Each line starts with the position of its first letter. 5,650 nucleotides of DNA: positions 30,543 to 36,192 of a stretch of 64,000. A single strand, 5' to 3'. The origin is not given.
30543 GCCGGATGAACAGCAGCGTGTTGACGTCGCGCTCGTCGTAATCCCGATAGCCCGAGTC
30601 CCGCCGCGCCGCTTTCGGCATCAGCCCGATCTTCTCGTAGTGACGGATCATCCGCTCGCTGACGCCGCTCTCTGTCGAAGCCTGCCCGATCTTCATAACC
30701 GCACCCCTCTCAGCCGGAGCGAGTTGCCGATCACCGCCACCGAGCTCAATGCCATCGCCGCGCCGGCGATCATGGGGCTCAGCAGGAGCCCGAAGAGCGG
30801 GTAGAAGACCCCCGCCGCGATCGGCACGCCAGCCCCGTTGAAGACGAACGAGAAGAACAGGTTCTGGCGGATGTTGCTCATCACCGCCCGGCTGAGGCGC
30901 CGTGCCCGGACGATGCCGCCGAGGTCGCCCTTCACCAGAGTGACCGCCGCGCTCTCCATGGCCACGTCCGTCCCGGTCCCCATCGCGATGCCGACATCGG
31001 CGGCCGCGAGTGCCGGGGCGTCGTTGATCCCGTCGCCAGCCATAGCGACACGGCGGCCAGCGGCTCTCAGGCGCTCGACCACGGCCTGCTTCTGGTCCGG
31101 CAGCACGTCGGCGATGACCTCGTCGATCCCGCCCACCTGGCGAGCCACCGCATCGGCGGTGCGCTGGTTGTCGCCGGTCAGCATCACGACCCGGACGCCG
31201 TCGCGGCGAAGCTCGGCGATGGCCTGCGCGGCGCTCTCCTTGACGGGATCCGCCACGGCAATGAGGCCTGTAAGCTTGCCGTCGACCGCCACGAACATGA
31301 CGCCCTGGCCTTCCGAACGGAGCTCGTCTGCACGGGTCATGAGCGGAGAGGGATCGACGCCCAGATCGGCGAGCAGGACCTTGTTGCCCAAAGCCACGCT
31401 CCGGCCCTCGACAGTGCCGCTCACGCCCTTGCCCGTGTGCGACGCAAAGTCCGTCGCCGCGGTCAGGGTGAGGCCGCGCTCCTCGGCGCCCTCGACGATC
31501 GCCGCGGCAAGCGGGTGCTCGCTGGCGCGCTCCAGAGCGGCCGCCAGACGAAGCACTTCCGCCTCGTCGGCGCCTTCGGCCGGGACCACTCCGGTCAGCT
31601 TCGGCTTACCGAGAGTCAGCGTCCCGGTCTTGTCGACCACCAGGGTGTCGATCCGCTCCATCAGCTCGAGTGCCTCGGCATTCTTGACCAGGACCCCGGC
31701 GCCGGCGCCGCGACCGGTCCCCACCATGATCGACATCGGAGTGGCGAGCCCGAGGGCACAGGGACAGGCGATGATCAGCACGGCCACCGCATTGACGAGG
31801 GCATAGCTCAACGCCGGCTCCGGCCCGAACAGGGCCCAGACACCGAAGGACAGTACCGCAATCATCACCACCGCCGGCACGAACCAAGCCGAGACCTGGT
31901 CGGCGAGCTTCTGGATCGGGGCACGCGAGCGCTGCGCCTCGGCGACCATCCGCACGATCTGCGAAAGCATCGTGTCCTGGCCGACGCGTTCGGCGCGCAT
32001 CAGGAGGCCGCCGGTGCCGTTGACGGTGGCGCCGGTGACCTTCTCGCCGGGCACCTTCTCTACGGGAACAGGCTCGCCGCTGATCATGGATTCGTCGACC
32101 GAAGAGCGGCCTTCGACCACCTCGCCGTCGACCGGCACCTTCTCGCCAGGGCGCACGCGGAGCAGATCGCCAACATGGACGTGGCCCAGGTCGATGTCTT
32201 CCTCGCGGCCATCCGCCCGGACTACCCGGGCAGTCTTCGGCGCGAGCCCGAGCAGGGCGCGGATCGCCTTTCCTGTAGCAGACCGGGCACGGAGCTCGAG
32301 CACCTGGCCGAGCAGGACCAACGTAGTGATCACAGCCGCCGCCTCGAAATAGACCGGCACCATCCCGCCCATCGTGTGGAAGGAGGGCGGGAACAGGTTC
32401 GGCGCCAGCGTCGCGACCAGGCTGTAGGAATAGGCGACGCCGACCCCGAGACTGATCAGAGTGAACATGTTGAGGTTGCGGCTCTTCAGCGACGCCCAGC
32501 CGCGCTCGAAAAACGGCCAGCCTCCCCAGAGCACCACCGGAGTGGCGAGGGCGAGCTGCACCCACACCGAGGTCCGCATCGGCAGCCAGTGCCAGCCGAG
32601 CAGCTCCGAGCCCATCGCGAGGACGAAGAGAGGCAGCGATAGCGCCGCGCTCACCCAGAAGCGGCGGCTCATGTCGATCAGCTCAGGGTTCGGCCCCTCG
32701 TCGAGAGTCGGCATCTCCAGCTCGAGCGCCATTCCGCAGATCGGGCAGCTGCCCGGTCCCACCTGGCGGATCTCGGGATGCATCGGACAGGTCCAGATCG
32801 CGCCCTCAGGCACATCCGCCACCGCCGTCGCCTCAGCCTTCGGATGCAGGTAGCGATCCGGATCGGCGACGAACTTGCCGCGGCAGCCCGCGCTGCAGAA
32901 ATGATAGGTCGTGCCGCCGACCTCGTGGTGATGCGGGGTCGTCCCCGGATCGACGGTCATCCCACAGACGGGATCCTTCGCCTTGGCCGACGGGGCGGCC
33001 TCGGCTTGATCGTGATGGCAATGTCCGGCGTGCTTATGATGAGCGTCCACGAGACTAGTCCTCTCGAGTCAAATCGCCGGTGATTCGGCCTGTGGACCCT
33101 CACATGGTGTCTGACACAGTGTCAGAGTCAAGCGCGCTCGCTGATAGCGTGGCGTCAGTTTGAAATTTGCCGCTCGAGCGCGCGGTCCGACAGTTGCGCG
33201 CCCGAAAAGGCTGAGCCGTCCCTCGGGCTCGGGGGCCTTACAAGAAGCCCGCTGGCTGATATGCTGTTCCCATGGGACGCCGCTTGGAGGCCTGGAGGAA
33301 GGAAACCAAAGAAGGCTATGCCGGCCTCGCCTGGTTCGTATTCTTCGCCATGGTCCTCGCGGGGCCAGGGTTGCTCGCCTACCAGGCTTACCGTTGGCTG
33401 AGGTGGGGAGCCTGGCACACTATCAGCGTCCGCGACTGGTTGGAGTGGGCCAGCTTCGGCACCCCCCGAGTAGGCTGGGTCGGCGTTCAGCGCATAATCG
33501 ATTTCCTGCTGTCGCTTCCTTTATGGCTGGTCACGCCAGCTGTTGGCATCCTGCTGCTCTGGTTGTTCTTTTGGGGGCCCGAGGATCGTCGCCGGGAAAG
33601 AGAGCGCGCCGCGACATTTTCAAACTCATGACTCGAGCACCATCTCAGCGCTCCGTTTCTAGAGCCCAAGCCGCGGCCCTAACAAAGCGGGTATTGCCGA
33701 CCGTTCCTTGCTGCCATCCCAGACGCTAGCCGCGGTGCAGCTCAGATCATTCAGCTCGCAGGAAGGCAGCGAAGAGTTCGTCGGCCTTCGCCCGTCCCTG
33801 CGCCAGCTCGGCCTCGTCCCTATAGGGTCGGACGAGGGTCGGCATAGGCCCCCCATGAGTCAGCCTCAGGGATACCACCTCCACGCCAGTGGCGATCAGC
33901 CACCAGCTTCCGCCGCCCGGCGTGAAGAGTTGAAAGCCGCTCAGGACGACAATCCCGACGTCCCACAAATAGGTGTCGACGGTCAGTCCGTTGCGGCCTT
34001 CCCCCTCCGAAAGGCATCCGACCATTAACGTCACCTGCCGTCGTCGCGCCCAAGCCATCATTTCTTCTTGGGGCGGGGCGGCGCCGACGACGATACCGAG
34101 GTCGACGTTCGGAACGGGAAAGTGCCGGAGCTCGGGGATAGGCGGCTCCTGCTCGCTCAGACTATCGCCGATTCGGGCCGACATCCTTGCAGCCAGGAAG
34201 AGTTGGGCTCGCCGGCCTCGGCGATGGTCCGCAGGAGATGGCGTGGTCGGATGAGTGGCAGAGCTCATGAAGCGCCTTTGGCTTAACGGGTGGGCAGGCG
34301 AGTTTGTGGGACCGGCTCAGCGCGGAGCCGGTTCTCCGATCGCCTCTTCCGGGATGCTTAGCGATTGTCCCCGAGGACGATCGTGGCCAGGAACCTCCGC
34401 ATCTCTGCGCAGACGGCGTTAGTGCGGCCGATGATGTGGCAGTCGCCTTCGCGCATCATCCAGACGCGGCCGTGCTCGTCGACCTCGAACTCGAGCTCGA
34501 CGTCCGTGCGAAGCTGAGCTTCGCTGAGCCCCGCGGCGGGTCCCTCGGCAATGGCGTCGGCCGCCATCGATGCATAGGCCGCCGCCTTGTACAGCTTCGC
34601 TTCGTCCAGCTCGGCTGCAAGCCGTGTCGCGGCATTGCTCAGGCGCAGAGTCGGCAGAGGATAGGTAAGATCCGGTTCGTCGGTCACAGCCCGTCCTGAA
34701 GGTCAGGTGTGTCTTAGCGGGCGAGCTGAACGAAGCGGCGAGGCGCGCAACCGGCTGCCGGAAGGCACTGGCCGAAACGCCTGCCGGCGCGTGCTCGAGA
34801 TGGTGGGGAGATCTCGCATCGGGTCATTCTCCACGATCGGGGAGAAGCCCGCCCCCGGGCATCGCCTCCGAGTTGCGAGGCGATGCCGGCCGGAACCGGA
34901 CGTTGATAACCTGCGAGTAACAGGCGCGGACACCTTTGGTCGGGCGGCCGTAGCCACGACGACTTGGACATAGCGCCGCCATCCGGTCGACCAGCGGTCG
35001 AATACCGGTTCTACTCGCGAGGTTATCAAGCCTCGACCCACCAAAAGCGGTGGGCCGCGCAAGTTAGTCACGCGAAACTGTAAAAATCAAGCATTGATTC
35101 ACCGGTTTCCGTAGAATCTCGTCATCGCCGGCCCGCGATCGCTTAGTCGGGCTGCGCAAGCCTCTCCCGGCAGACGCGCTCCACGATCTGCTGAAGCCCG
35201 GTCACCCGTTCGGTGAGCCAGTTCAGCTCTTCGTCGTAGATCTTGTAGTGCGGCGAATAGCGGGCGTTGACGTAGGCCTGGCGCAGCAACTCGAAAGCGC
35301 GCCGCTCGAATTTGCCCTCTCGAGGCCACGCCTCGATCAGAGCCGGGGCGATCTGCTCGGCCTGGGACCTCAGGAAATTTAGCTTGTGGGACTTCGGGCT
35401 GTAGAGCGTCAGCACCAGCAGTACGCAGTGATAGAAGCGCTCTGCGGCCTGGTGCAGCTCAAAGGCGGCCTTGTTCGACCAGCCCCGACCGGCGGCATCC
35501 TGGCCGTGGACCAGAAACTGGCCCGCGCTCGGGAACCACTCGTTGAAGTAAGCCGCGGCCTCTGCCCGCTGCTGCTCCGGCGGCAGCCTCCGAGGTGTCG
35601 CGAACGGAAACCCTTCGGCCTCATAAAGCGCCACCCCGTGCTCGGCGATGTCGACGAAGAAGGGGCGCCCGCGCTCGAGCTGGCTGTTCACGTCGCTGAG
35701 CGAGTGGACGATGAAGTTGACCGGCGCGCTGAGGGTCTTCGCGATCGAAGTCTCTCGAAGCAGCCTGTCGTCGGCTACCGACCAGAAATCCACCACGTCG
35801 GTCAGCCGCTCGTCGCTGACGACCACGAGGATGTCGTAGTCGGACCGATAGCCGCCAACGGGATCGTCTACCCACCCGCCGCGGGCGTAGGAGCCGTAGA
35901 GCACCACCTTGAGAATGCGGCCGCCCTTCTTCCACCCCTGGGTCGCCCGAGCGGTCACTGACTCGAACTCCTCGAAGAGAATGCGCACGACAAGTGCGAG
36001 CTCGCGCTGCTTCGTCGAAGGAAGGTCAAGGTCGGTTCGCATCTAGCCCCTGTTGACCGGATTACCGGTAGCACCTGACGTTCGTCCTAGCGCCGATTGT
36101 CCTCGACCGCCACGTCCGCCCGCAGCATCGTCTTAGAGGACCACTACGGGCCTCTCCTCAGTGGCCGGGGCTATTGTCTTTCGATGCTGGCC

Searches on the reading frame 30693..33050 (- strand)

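Call 33: search_protein_families(library=pfam, proteins=[window:30693-33050:-], max_evalue=0.001)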
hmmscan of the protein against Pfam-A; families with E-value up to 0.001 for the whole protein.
window:30693-33050:- (785 aa): 6 families
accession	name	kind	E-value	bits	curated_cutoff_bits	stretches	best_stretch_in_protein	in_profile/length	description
PF00122.25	E1-E2_ATPase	-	3.8e-57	193.2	28.1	1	269-449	2-179/181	E1-E2 ATPase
PF00702.32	Hydrolase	-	2e-38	133.2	26.4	1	467-685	1-191/191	haloacid dehalogenase-like hydrolase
PF04945.19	YHS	-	1.2e-13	51.2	30.3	1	25-70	2-46/47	YHS domain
PF19335.5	HMBD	-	4.4e-12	46.2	23.6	1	86-110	2-26/28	Heavy metal binding domain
PF08282.18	Hydrolase_3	-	3.9e-07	30.5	20.9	1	655-715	193-253/255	haloacid dehalogenase-like hydrolase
PF12710.13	HAD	-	9.2e-06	26.6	27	1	604-681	87-188/189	haloacid dehalogenase-like hydrolase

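Call 34: search_protein_families(library=ncbifam, proteins=[window:30693-33050:-], max_evalue=0.001)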
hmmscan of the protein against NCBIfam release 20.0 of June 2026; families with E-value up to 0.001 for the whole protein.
window:30693-33050:- (785 aa): 23 families
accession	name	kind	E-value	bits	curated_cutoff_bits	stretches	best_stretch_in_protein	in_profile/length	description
NF007952.0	PRK10671.1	equivalog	1.6e-199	665.1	1316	1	129-780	187-831/838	copper-exporting P-type ATPase CopA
TIGR01525.1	ATPase-IB_hvy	subfamily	1.5e-187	624.9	346.25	1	195-780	1-560/560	heavy metal translocating P-type ATPase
TIGR01511.1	ATPase-IB1_Cu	subfamily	2.2e-178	594.5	397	1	177-781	2-542/542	copper-translocating P-type ATPase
TIGR01512.1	ATPase-IB2_Cd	subfamily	8.8e-120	400.7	313.5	2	235-534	18-295/494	cadmium family heavy metal-translocating P-type ATPase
NF008262.1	PRK11033.1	equivalog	4.6e-111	372.5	1005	1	237-735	197-689/731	zinc/cadmium/mercury/lead-transporting ATPase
NF033775.1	P_type_ZntA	exception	2.5e-103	346.8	1240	1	236-739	201-694/732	Zn(II)/Cd(II)/Pb(II) translocating P-type ATPase ZntA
TIGR01494.1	ATPase_P-type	subfamily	2.8e-90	303.1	62.3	1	240-749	1-464/478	HAD-IC family P-type ATPase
TIGR01497.1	kdpB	equivalog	7e-61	206.1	527.9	1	272-703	105-546/675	potassium-transporting ATPase subunit KdpB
TIGR01647.1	ATPase-IIIA_H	equivalog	3.4e-54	184.2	615.5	2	235-640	55-480/755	plasma-membrane proton-efflux P-type ATPase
NF010609.0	PRK14010.1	equivalog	3.5e-48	164.3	1323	1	202-703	37-541/673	K(+)-transporting ATPase subunit B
TIGR01517.1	ATPase-IIB_Ca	equivalog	1e-44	153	507.05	2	593-742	535-704/882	calcium-translocating P-type ATPase, PMCA-type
TIGR01116.1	ATPase-IIA1_Ca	equivalog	9e-37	126.6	703.4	2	593-730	457-608/799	calcium-translocating P-type ATPase, SERCA-type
TIGR01522.1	ATPase-IIA2_Ca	equivalog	1.1e-36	125.9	798.3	3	645-734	567-657/854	calcium-transporting P-type ATPase, PMR1-type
TIGR01657.1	P-ATPase-V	hypoth_equivalog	1.3e-36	125.6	618.25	4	644-691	781-828/1055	ATP13A2 family polyamine export P-type ATPase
TIGR01524.1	ATPase-IIIB_Mg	equivalog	2e-35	121.9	610.75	3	645-731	582-668/867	magnesium-translocating P-type ATPase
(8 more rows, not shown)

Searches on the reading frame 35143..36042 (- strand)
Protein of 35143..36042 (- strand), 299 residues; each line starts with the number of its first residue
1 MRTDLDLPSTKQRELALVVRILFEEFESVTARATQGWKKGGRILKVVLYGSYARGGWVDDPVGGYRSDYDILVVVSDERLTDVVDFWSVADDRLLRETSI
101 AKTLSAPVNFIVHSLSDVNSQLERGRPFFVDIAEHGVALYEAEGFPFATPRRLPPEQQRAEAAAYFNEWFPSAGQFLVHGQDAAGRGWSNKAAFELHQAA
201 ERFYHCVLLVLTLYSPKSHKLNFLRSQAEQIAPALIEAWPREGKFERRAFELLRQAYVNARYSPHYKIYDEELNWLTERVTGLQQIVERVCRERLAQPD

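Call 33: search_protein_families(library=pfam, proteins=[window:35143-36042:-], max_evalue=0.001)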
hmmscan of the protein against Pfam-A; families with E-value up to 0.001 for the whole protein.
window:35143-36042:- (299 aa): 2 families
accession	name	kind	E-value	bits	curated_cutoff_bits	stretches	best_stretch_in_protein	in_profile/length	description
PF05168.19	HEPN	-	1.4e-07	32.1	22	1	168-274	3-101/117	HEPN domain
PF18765.7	Polbeta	-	1.6e-05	25.4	26.9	1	41-113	11-79/93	Polymerase beta, Nucleotidyltransferase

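Call 34: search_protein_families(library=ncbifam, proteins=[window:35143-36042:-], max_evalue=0.001)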
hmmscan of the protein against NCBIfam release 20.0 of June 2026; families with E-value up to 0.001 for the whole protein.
window:35143-36042:- (299 aa): 0 families

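Call 36: search_protein_families(library=padloc, proteins=[window:35143-36042:-], max_evalue=0.01)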
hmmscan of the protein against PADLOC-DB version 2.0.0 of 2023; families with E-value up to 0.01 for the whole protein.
window:35143-36042:- (299 aa): 2 families
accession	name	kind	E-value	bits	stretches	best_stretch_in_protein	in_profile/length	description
PDLC04903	PDC-S09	-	1.5e-05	23.3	1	40-78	23-55/108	-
PDLC04368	PDC-M05A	-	0.0083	14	0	46-133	110-181/201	-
